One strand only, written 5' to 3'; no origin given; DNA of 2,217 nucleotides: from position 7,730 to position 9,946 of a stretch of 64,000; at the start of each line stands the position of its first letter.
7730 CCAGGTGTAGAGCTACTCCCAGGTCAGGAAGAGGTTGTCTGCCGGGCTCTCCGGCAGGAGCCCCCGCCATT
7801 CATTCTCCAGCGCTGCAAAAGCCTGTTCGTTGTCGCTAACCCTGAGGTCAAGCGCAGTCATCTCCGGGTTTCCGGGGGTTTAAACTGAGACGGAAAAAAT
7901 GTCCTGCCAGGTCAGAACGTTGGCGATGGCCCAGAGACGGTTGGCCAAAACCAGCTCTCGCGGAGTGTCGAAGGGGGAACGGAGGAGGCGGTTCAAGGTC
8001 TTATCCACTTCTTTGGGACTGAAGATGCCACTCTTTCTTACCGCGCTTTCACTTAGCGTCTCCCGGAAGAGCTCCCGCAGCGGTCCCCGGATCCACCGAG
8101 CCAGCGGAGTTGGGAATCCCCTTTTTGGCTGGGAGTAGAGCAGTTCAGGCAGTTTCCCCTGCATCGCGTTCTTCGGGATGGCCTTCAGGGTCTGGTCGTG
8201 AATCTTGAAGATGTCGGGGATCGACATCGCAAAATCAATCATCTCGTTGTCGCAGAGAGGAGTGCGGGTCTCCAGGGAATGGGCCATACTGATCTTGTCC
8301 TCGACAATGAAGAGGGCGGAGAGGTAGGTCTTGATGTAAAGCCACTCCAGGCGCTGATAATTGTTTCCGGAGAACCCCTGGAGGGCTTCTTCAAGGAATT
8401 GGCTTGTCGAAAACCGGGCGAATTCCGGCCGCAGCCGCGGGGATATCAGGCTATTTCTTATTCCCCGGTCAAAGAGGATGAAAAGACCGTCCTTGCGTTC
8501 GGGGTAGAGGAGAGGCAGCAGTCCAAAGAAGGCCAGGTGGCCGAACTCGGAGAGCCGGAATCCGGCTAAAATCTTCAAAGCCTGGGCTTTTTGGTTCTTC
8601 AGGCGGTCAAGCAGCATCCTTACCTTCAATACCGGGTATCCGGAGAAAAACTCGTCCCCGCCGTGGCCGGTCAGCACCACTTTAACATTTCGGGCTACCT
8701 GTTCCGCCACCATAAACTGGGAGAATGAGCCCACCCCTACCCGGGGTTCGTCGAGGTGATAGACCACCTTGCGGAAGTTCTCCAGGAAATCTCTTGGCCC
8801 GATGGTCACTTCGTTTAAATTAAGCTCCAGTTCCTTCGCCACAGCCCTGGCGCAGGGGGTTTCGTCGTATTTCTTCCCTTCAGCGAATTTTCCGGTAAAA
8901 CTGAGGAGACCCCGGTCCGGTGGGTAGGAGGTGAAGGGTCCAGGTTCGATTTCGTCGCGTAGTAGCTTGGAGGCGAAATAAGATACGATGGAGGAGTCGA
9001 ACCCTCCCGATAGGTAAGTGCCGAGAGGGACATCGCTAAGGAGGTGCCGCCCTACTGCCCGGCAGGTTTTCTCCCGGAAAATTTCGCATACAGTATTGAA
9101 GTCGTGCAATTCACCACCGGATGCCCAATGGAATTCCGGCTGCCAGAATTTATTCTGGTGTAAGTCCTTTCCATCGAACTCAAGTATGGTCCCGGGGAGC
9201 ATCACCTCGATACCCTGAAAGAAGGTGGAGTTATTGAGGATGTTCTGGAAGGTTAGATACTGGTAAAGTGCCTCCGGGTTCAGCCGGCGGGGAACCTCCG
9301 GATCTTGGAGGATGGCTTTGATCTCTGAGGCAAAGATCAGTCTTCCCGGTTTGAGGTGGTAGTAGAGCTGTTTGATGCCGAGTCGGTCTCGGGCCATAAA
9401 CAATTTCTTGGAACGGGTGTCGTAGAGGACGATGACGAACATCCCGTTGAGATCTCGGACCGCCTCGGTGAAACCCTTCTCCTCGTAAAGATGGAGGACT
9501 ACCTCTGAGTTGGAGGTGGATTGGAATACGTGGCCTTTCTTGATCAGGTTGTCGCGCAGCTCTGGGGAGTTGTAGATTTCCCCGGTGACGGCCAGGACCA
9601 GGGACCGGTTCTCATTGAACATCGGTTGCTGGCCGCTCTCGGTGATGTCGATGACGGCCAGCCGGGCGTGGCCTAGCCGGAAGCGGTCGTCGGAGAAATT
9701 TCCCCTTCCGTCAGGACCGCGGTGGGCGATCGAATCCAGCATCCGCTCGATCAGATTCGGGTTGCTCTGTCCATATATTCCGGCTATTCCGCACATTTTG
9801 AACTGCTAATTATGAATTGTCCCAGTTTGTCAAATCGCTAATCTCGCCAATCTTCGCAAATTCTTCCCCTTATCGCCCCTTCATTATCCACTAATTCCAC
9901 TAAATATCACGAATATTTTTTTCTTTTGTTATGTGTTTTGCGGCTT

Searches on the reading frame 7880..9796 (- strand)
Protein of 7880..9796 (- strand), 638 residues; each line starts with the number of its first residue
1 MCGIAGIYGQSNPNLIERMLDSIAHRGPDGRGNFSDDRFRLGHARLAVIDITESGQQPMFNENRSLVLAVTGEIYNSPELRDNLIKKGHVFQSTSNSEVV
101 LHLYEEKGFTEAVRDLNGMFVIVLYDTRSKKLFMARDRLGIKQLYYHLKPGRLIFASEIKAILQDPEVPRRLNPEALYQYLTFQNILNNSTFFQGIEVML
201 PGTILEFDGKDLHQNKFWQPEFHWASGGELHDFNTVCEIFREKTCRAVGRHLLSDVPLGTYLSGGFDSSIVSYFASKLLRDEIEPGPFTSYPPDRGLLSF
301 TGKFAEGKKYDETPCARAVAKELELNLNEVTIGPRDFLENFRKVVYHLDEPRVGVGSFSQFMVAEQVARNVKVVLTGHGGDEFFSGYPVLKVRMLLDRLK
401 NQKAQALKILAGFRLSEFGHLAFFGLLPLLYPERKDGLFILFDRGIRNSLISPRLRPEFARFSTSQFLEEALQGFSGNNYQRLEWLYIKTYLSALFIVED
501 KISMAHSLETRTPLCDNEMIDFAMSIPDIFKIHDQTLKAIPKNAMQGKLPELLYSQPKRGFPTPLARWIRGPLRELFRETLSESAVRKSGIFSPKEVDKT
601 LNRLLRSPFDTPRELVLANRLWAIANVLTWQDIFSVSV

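Call 9: search_protein_families(library=ncbifam, proteins=[window:7880-9796:-], max_evalue=0.01)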
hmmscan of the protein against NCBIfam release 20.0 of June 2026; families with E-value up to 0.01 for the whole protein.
window:7880-9796:- (638 aa): 9 families
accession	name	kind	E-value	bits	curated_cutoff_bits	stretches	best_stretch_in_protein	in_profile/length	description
TIGR01536.1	asn_synth_AEB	equivalog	5.4e-124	415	267.1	1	2-561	1-517/517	asparagine synthase (glutamine-hydrolyzing)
TIGR03108.1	eps_aminotran_1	hypoth_equivalog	5.9e-113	378.7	816.9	1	1-603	1-603/628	XrtA/PEP-CTERM system amidotransferase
TIGR03104.1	trio_amidotrans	equivalog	1.5e-97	327.2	570.1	2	1-387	1-380/589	N-acetylglutaminylglutamine amidotransferase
NF006949.0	PRK09431.1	equivalog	1.7e-82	277.7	499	3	1-165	1-168/554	asparagine synthase B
NF033535.1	lass_lactam_cya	exception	4.3e-63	213.9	525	2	1-385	1-377/668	lasso peptide isopeptide bond-forming cyclase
TIGR01134.1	purF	equivalog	1.5e-11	44.3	350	1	41-178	68-215/432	amidophosphoribosyltransferase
NF001484.0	PRK00331.1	subfamily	2.1e-08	33.1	381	1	40-164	68-200/601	isomerizing glutamine--fructose-6-phosphate transaminase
NF033561.1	macrolact_Ik_Al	subfamily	1.1e-07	30.9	300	1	184-390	146-337/561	albusnodin/ikarugamycin family macrolactam cyclase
TIGR01135.1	glmS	equivalog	1.4e-07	30.5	418.05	1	39-164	66-199/607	glutamine--fructose-6-phosphate transaminase (isomerizing)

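Call 52: list_cluster_members(proteins=[P0002, P0003, P0004, P0020, P0021, P0125, window:7880-9796:-, window:20791-22398:+])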
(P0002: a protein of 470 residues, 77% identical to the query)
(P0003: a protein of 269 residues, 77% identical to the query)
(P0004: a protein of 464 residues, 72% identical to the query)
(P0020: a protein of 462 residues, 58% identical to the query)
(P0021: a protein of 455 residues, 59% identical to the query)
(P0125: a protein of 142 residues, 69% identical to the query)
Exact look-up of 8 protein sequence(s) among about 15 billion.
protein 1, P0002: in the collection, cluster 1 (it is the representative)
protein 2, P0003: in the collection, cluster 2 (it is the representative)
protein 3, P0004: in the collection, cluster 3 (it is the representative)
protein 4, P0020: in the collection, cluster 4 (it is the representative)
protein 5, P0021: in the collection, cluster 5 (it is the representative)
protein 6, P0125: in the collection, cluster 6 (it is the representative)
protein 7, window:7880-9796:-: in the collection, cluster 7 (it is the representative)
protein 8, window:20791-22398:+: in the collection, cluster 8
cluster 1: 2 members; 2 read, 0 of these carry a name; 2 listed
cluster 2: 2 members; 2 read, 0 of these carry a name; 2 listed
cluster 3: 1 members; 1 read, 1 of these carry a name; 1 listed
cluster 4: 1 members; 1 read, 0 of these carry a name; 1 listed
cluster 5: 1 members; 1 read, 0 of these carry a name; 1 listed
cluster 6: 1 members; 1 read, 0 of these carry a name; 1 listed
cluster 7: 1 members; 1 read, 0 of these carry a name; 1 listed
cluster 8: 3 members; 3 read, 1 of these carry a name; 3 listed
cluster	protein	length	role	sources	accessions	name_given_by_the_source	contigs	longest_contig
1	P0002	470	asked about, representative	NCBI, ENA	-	-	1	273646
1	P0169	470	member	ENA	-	-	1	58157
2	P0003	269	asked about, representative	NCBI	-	-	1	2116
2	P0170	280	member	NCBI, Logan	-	-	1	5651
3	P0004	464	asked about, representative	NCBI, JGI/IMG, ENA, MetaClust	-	\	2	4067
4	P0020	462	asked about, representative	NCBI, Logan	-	-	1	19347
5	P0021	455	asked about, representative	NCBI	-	-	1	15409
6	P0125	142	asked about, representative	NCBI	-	-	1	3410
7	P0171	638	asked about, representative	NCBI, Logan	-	-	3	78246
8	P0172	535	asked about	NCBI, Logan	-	-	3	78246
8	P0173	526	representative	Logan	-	-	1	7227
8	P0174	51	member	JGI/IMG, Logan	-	hypothetical protein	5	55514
